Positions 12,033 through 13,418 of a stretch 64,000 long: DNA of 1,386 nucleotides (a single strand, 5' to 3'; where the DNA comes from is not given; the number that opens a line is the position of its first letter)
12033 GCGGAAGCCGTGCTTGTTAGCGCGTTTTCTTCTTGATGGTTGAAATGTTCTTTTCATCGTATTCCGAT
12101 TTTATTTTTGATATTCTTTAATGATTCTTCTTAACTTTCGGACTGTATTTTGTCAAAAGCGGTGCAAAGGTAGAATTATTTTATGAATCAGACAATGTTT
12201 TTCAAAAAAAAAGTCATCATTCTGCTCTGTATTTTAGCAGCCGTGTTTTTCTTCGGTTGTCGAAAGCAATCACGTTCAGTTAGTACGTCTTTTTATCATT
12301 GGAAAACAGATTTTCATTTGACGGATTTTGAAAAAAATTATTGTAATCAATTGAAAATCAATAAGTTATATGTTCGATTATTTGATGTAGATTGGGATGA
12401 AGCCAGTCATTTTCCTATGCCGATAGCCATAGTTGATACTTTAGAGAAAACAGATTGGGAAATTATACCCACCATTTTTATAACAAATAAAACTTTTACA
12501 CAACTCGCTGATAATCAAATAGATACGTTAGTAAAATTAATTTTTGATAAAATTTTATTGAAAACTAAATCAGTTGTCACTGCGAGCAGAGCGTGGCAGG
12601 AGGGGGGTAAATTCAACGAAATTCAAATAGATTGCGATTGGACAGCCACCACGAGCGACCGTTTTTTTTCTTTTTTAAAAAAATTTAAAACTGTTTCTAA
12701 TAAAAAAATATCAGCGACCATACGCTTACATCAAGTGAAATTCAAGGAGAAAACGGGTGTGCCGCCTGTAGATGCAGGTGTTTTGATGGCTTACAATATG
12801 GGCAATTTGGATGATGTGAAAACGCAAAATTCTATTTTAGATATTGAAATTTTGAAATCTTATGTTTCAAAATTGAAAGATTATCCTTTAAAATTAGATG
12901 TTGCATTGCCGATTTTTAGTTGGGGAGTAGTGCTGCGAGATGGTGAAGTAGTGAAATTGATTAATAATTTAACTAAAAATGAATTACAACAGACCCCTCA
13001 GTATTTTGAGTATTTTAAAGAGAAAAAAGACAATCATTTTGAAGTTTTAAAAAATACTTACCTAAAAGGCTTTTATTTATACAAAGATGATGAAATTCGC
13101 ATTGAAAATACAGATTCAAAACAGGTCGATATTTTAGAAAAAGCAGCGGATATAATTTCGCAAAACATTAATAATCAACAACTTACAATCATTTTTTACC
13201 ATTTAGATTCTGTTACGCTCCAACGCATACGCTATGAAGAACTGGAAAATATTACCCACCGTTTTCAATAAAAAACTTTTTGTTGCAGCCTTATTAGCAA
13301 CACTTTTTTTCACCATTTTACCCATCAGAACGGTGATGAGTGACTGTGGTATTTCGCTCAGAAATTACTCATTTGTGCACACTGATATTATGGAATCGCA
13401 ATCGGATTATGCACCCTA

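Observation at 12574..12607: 33-bp GC-rich element embedded in the same reading frame in two unrelated genes (copy 1, hypothetical lipoprotein)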

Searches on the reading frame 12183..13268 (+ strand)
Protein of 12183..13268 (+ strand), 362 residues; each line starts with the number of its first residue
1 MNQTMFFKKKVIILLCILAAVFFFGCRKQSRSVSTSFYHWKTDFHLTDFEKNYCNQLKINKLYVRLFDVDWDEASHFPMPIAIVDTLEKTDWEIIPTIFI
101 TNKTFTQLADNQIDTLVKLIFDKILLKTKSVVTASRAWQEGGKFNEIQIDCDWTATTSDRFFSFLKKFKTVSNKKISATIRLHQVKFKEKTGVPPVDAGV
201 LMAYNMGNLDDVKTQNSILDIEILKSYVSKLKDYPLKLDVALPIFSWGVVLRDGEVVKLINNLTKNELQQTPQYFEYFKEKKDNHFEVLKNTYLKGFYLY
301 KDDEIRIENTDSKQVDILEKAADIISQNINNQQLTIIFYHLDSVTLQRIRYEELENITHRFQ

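Call 9: search_protein_families(library=pfam, proteins=[window:12183-13268:+], max_evalue=0.01)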
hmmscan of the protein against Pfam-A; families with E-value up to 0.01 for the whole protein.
window:12183-13268:+ (362 aa): 0 families

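Call 19: find_homologous_proteins(query=window:12183-13268:+, max_evalue=1e-10)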
Query window:12183-13268:+ (362 aa): 4710 proteins with E <= 1e-10 among 8000 candidates; the best 120 are listed.
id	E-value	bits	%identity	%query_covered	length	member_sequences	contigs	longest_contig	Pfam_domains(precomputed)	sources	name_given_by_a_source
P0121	8.3e-239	809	100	100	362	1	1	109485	-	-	-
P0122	4.4e-211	718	88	100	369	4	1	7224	-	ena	-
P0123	2.5e-210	716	89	100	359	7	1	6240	-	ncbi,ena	-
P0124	1.4e-198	677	88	96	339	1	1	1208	-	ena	-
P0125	1.9e-198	677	86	100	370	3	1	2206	-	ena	-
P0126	5.3e-198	675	87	95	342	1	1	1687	-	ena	-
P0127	5.8e-197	672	85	96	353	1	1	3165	-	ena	-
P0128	1.6e-195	667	85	100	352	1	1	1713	-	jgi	jgi:hypothetical protein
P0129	4.8e-193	659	85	96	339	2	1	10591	-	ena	-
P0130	2.3e-189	647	84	96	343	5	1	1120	-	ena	-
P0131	3.1e-187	640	82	100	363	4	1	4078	-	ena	-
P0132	1.1e-161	556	85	79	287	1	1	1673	-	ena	-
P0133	1.3e-157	542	68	100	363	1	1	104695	-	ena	-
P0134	1.4e-155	536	64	100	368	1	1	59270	-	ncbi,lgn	-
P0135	5.2e-148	511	62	100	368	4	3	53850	-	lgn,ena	-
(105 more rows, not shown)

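Call 30: find_encoding_contigs(protein=P0129, flank=10000, max_places=1)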
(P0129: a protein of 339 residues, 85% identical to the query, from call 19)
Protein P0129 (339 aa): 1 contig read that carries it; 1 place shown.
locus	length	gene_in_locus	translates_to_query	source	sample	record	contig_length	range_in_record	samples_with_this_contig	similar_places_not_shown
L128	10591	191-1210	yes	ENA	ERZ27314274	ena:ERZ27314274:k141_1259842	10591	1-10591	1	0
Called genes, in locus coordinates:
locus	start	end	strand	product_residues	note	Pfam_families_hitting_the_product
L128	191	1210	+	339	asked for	-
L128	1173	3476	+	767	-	-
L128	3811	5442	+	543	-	PF01979:Amidohydro_1 (weak), PF07969:Amidohydro_3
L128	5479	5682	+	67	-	-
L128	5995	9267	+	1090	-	PF00933:Glyco_hydro_3, PF01915:Glyco_hydro_3_C, PF00144:Beta-lactamase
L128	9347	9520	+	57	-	-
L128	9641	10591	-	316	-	?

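Call 31: find_encoding_contigs(protein=P0127, flank=10000, max_places=1)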
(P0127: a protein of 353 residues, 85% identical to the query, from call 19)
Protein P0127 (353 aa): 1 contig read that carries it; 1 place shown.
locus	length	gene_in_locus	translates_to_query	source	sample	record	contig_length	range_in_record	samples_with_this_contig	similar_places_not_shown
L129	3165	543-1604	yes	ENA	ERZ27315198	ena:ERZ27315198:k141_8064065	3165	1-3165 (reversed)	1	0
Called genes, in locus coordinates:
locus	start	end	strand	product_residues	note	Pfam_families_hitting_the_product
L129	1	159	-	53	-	?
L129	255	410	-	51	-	PF00468:Ribosomal_L34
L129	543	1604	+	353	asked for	-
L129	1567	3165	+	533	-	?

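Call 32: find_encoding_contigs(protein=P0122, flank=10000, max_places=1)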
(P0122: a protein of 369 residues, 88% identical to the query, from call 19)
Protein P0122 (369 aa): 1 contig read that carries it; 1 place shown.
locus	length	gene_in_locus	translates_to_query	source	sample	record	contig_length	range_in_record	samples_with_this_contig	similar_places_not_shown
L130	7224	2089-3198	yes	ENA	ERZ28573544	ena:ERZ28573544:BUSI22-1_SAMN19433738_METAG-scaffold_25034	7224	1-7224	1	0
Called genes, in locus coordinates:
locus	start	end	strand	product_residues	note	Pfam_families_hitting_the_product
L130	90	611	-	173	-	-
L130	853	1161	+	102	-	-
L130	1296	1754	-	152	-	PF00825:Ribonuclease_P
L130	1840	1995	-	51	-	PF00468:Ribosomal_L34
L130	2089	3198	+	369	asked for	-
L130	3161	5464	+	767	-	-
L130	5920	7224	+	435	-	?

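Call 33: find_encoding_contigs(protein=P0125, flank=10000, max_places=1)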
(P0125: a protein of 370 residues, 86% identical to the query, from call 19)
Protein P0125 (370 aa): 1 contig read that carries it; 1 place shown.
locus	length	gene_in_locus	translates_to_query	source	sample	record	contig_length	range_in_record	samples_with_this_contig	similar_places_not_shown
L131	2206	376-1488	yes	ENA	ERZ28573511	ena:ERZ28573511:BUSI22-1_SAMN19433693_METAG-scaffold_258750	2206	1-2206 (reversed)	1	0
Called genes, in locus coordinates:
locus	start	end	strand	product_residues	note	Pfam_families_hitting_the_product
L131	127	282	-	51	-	PF00468:Ribosomal_L34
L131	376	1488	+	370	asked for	-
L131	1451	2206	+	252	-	?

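Call 82: predict_structure(alignment_id=A2)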
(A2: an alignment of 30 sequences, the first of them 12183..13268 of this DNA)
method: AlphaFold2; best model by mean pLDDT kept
length: 362 residues; sequences in the alignment: 30
mean_pLDDT: 86.6   pTM: 0.80
mean pLDDT of the five models: 86.6, 86.5, 86.1, 85.9, 80.0
residues with pLDDT >= 90: 202; 70-90: 121; 50-70: 29; < 50: 10
segments of 3 or more residues with pLDDT < 50: 132-141
pLDDT, mean of each block of 10 residues (from residue 1): 58 76 63 92 86 93 95 96 88 94 96 98 88 39 82 96 98 95 91 96 73 77 85 92 88 89 86 91 92 91 89 84 92 91 82 94 91
secondary structure, 60 per line:
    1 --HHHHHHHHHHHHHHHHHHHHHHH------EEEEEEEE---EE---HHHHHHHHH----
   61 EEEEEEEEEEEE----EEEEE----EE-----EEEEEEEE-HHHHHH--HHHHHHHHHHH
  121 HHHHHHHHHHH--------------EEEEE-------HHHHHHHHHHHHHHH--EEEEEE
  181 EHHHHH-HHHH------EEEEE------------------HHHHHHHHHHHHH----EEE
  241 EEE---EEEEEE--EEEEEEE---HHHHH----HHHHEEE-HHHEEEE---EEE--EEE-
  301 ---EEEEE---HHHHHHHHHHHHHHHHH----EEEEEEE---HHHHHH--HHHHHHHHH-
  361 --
elements in order: H3-25 E32-39 H48-56 E61-72 E77-81 E93-100 H102-107 H110-131 E146-150 H158-172 E175-181 H182-186 H188-191 E198-202 H221-233 E238-243 E247-252 E255-261 H265-269 H274-277 E278-280 E285-288 E292-294 E297-299 E304-308 H312-328 E333-339 H343-348 H351-359
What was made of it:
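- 12575..12599 (+): Copy 1: tag T plus the 24-nt unit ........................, encoding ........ (residues 132-139 of the lipoprotein-like ORF). In the AlphaFold model the only segment with pLDDT below 50 is residues 132-141 (call 82).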
